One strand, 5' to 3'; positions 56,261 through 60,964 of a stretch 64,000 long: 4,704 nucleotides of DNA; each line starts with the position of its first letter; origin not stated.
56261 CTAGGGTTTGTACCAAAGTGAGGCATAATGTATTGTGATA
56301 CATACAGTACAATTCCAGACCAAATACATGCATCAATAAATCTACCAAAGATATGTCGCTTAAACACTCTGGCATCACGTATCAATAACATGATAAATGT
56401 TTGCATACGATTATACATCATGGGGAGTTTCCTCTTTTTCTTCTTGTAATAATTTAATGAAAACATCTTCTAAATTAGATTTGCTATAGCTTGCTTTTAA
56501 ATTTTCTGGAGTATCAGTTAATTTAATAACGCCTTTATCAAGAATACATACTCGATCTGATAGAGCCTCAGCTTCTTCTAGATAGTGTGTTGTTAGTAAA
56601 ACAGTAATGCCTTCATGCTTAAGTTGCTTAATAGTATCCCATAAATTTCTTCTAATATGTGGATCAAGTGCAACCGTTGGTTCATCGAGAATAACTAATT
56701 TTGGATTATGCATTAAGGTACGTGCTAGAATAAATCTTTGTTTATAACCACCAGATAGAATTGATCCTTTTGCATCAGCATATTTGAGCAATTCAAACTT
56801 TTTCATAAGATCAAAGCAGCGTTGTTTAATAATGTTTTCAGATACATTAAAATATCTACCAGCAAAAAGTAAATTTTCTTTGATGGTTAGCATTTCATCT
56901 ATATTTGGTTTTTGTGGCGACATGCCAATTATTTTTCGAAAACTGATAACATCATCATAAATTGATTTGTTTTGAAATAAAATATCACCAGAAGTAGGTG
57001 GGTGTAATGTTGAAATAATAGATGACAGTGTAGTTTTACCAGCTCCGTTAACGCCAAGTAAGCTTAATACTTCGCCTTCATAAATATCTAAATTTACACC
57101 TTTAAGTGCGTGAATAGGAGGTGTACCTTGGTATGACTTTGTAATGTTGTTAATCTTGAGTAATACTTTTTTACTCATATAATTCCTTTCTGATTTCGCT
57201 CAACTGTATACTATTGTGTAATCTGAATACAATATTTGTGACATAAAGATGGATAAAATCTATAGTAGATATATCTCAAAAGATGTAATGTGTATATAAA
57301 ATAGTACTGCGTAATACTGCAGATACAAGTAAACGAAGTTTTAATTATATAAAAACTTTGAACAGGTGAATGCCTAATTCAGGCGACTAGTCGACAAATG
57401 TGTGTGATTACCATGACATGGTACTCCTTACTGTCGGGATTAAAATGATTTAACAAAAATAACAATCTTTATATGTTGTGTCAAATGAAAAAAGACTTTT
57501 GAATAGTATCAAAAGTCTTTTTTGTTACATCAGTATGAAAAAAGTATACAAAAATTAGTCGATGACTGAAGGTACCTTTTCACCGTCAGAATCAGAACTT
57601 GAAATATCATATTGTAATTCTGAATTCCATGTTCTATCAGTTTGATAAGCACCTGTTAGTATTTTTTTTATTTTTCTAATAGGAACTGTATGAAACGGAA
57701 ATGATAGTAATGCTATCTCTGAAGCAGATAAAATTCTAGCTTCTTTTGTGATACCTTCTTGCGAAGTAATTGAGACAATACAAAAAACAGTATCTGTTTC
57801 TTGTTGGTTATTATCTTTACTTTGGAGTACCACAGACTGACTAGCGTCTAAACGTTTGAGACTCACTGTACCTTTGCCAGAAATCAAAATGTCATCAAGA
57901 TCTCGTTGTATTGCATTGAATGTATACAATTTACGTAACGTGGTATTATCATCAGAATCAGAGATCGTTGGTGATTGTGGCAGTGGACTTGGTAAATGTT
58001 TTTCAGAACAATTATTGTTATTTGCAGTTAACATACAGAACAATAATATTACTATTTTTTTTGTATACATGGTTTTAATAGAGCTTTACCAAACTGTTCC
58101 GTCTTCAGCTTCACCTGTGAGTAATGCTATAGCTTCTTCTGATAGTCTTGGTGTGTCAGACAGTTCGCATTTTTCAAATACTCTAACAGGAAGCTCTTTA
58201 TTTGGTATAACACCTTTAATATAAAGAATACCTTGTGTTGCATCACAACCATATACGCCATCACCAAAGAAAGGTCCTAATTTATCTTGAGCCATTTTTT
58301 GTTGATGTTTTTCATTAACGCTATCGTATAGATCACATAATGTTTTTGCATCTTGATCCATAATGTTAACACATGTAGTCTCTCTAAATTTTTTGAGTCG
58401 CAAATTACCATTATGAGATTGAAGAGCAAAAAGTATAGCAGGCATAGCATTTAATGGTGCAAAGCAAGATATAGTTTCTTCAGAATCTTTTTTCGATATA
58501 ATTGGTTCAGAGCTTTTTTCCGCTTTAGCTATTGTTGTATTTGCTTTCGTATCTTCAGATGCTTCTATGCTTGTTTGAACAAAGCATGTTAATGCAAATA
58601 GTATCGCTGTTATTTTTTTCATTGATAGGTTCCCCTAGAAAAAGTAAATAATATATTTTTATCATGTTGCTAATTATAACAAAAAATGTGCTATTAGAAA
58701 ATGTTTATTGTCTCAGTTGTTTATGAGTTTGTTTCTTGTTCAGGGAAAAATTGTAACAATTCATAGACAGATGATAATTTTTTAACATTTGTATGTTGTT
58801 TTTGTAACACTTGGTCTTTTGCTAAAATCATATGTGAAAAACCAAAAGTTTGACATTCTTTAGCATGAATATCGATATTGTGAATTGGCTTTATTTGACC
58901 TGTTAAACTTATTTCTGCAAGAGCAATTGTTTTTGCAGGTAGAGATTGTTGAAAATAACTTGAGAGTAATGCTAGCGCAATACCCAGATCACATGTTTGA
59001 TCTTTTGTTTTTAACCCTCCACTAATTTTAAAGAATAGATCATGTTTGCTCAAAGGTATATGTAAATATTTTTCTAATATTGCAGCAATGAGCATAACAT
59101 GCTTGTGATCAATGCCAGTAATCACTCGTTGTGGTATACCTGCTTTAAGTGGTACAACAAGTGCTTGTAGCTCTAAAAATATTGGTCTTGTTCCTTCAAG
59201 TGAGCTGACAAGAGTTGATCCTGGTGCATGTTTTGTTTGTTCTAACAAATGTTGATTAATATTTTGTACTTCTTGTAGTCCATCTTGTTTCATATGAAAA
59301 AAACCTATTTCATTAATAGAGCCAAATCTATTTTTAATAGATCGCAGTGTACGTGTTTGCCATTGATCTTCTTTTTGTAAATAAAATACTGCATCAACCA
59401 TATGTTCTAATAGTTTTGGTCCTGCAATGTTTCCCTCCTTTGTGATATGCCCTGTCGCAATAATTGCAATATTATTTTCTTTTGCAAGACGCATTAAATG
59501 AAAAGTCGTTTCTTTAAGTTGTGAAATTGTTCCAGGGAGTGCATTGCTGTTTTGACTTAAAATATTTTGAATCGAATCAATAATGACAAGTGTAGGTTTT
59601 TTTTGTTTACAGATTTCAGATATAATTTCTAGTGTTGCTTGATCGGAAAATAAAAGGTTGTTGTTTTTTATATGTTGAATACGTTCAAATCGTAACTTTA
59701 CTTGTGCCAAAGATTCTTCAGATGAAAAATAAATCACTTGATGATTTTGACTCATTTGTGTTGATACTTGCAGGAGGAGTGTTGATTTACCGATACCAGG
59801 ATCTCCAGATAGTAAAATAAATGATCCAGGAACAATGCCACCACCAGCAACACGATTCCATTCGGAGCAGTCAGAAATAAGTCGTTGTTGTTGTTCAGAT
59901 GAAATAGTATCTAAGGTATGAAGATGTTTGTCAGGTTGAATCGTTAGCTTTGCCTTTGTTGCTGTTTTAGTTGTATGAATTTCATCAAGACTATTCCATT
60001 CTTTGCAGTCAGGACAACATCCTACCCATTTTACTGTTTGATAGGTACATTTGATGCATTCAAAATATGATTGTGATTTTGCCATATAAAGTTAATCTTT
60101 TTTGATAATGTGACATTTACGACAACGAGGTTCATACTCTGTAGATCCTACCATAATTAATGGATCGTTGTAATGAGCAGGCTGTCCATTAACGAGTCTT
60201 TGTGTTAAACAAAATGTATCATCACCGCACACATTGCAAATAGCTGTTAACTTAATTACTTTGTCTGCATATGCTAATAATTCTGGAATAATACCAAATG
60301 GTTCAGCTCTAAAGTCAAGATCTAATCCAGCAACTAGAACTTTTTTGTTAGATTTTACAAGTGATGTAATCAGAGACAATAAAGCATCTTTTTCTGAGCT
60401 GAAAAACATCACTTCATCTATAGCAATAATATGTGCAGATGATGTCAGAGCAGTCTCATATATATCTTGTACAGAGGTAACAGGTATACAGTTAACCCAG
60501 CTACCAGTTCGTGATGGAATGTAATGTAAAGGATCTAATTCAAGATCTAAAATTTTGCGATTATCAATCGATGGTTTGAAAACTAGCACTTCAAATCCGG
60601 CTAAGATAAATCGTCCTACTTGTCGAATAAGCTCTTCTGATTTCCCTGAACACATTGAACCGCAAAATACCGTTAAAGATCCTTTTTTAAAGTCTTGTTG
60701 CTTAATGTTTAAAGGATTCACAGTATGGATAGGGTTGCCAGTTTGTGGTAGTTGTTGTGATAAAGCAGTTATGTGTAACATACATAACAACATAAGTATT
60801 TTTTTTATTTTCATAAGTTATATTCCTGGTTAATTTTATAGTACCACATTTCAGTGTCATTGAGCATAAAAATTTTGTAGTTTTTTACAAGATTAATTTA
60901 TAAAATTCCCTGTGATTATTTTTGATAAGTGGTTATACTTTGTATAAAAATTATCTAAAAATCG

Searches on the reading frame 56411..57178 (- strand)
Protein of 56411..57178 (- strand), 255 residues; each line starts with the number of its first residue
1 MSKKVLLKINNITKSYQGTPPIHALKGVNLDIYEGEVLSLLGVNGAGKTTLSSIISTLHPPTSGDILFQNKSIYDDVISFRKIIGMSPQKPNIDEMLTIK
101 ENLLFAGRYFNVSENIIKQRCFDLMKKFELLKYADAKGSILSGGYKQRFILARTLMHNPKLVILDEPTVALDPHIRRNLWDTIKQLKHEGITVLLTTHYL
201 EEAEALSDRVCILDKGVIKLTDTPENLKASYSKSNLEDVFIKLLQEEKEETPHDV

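Call 61: search_protein_families(library=pfam, proteins=[window:56411-57178:-], max_evalue=0.00001)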
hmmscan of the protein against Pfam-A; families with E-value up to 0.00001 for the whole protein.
window:56411-57178:- (255 aa): 2 families
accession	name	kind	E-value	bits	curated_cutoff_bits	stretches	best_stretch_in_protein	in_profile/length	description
PF00005.33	ABC_tran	-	1.3e-32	113.7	25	1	25-168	1-136/137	ABC transporter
PF13304.12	AAA_21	-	3.1e-10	41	27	1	157-198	257-298/304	AAA domain, putative AbiEii toxin, Type IV TA system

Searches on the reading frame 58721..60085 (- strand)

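Call 61: search_protein_families(library=pfam, proteins=[window:58721-60085:-], max_evalue=0.00001)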
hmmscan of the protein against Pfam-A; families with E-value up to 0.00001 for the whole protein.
window:58721-60085:- (454 aa): 13 families
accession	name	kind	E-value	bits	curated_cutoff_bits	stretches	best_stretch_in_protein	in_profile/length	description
PF06745.19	ATPase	-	7.4e-13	48.8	26.6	0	149-253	105-206/231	KaiC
PF13481.12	AAA_25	-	1.9e-12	47.6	27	1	81-218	27-194/195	AAA domain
PF03796.21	DnaB_C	-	1.7e-09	37.9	27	0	82-133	14-67/255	DnaB-like helicase C terminal domain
PF05729.18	NACHT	-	7.3e-08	32.9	26.7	1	90-187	3-100/167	NACHT domain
PF13541.12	ChlI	-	7.9e-08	32.7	27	1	357-424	53-120/121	Subunit ChlI of Mg-chelatase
PF18073.7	Zn_ribbon_LapB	-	1.1e-07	31.9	25.7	1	8-35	1-28/28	Rubredoxin metal binding domain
PF13401.12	AAA_22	-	4.5e-07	30.7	27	1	88-212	6-122/130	AAA domain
PF13191.12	AAA_16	-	6.5e-07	30.4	32.6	1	78-188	18-157/167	AAA ATPase domain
PF25199.1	nSTAND_NTPase5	-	9.6e-07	29.2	34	0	88-152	42-107/145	Novel STAND NTPase 5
PF00004.35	AAA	-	1.4e-06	29.2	21.2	1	90-213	1-109/131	ATPase family associated with various cellular activities (AAA)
PF07088.17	GvpD_P-loop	-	1.6e-06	28.6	24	0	86-124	9-47/189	GvpD gas vesicle protein, P-loop domain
PF13173.12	AAA_14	-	2.6e-06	27.9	27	0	90-212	5-97/129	AAA domain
PF20720.3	nSTAND3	-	9e-06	25.9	27.2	0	89-130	19-61/155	Novel STAND NTPase 3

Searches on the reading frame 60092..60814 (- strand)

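Call 61: search_protein_families(library=pfam, proteins=[window:60092-60814:-], max_evalue=0.00001)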
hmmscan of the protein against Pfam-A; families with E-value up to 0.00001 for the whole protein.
window:60092-60814:- (240 aa): 1 family
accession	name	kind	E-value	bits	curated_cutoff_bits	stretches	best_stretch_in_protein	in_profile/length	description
PF00265.24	TK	-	9e-40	136.8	20.6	1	45-235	1-176/176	Thymidine kinase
